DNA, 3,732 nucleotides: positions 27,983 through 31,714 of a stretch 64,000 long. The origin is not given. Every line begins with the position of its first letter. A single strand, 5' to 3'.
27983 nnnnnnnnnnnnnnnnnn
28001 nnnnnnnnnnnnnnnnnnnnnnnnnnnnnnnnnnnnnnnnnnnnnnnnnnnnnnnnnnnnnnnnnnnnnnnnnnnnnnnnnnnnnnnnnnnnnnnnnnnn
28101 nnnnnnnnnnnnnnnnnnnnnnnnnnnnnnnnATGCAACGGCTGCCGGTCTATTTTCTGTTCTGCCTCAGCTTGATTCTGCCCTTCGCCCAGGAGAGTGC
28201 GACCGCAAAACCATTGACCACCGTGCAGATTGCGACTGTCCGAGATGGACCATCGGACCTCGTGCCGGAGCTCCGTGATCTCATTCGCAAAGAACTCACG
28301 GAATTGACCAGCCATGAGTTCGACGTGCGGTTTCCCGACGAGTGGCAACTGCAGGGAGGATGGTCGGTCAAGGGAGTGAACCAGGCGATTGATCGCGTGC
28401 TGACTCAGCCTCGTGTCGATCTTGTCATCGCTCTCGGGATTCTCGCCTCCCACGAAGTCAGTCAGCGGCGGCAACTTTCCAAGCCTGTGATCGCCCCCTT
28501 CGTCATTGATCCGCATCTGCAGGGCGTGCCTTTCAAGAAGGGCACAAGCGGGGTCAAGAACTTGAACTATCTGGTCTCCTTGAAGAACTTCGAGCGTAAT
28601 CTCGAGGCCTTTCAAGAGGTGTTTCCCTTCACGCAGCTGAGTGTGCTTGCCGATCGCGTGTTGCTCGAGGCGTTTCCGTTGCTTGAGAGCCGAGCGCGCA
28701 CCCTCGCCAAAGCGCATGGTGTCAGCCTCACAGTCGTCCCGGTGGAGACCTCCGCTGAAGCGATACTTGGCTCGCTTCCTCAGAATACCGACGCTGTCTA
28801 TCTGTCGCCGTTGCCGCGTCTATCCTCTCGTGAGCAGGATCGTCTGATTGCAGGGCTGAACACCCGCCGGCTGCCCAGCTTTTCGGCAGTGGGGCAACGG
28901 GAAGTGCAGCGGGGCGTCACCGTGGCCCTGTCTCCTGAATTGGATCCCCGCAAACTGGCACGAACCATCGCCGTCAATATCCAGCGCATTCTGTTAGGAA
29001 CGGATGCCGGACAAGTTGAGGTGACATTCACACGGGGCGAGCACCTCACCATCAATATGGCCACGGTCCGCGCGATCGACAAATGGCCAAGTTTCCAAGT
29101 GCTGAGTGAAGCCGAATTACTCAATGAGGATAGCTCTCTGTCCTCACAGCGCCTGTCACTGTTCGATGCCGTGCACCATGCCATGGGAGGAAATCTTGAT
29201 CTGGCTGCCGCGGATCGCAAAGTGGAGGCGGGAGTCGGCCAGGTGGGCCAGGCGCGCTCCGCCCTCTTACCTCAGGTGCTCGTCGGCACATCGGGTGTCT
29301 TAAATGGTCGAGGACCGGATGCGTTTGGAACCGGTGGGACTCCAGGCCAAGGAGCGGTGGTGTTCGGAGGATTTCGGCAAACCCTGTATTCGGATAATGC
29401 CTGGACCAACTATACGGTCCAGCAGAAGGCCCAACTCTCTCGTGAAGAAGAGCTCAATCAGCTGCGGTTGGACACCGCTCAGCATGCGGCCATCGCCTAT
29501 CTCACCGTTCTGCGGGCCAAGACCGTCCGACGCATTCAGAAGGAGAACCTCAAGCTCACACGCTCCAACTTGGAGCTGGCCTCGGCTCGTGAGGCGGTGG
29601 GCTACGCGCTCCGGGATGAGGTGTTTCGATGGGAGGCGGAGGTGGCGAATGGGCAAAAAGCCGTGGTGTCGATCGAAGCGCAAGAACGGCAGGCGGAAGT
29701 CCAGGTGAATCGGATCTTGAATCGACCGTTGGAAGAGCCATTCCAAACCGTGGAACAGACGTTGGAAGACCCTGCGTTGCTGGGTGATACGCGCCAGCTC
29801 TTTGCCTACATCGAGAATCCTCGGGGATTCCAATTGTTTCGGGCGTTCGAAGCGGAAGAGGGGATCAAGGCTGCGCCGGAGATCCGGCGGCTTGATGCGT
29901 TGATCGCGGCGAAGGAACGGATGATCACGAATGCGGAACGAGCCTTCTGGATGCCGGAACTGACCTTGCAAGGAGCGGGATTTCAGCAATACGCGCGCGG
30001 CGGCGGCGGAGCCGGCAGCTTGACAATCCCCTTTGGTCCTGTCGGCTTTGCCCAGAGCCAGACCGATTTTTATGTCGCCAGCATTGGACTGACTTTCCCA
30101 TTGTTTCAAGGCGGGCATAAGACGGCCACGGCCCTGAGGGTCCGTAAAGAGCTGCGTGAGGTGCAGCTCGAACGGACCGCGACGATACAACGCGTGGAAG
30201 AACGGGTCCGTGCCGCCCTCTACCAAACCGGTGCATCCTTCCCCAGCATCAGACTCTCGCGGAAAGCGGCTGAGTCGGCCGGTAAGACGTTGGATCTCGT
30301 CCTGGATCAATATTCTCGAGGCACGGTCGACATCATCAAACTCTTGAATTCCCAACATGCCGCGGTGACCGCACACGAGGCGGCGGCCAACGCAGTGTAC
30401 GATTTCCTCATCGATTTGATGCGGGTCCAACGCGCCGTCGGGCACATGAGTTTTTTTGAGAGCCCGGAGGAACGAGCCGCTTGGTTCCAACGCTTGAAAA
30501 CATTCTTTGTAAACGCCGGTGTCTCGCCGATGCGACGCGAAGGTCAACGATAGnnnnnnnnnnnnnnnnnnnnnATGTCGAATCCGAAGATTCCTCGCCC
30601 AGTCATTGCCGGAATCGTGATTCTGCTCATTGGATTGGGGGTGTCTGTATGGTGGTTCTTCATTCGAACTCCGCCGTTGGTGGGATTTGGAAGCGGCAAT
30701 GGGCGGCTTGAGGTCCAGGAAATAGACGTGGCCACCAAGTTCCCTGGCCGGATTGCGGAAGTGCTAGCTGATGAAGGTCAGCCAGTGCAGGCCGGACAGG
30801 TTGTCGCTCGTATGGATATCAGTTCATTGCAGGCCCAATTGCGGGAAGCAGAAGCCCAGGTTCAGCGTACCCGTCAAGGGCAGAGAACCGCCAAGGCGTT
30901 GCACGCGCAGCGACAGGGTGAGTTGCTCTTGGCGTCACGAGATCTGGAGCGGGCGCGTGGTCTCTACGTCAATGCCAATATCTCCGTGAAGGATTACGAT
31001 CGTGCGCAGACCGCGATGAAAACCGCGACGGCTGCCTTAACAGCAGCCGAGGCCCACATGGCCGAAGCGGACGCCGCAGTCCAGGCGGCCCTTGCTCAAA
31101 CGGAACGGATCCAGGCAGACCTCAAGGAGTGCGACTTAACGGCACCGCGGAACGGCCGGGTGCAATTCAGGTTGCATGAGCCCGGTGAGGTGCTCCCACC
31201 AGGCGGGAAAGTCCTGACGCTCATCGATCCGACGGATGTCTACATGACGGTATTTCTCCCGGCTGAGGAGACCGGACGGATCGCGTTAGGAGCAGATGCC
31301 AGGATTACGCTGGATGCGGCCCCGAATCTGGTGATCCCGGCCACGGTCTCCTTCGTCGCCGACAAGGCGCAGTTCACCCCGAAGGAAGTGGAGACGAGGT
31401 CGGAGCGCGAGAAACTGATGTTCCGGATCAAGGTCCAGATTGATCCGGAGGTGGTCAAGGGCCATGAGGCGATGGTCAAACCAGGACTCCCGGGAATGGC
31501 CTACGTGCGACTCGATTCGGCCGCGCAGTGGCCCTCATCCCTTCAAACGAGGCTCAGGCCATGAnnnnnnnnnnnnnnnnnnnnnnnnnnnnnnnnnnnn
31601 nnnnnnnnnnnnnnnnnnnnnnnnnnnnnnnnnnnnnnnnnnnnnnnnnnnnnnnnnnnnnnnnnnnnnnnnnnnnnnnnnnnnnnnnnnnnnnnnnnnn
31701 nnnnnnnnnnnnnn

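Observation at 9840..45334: Split target-site duplication reveals a 29-kb transposon-mediated inversion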

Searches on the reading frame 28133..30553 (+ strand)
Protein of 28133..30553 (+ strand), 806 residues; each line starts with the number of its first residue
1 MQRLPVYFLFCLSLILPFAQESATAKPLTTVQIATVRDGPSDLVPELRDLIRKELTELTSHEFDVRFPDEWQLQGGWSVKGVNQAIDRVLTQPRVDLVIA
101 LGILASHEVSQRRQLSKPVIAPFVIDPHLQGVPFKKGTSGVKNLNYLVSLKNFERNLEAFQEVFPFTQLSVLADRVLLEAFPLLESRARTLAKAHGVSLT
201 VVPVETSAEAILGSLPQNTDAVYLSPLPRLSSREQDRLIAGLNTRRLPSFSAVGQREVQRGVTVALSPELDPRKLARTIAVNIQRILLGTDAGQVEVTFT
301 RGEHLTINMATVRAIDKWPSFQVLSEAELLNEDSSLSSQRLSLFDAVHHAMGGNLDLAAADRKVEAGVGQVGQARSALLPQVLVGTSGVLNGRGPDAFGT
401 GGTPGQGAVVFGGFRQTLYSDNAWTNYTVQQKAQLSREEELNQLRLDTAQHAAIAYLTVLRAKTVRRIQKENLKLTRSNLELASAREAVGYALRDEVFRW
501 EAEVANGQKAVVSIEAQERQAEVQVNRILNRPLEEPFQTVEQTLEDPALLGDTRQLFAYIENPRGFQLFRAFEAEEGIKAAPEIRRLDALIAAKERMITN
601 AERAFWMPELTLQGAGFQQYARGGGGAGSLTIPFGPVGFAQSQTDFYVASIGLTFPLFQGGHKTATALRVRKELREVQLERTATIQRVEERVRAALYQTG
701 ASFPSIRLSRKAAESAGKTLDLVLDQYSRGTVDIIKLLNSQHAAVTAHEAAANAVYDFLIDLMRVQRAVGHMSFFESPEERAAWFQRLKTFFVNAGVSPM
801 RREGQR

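Call 13: search_protein_families(library=pfam, proteins=[window:28133-30553:+], max_evalue=0.001)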
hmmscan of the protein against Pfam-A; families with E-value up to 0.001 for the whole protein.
window:28133-30553:+ (806 aa): 2 families
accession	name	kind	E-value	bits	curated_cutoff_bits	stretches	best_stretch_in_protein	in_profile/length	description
PF02321.23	OEP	-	7.5e-31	107.8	22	2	346-530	4-187/187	Outer membrane efflux protein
PF04392.18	ABC_sub_bind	-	0.00036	20.3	25.9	1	85-314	51-276/293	ABC transporter substrate binding protein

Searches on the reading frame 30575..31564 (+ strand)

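Call 13: search_protein_families(library=pfam, proteins=[window:30575-31564:+], max_evalue=0.001)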
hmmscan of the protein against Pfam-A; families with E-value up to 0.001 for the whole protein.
window:30575-31564:+ (329 aa): 4 families
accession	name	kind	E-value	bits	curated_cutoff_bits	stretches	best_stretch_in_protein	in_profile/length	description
PF13437.12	HlyD_3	-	1.2e-20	74.6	22.2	2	188-289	2-93/106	HlyD family secretion protein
PF16576.10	HlyD_D23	-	2e-14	53.8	30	1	48-275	18-198/214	Barrel-sandwich domain of CusB or HlyD membrane-fusion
PF00529.27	CusB_dom_1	-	2.7e-07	31.2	26.5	1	25-312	6-88/89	Cation efflux system protein CusB domain 1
PF13533.13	Biotin_lipoyl_2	-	8.9e-05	22.7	29.8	1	52-81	3-32/32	Biotin-lipoyl like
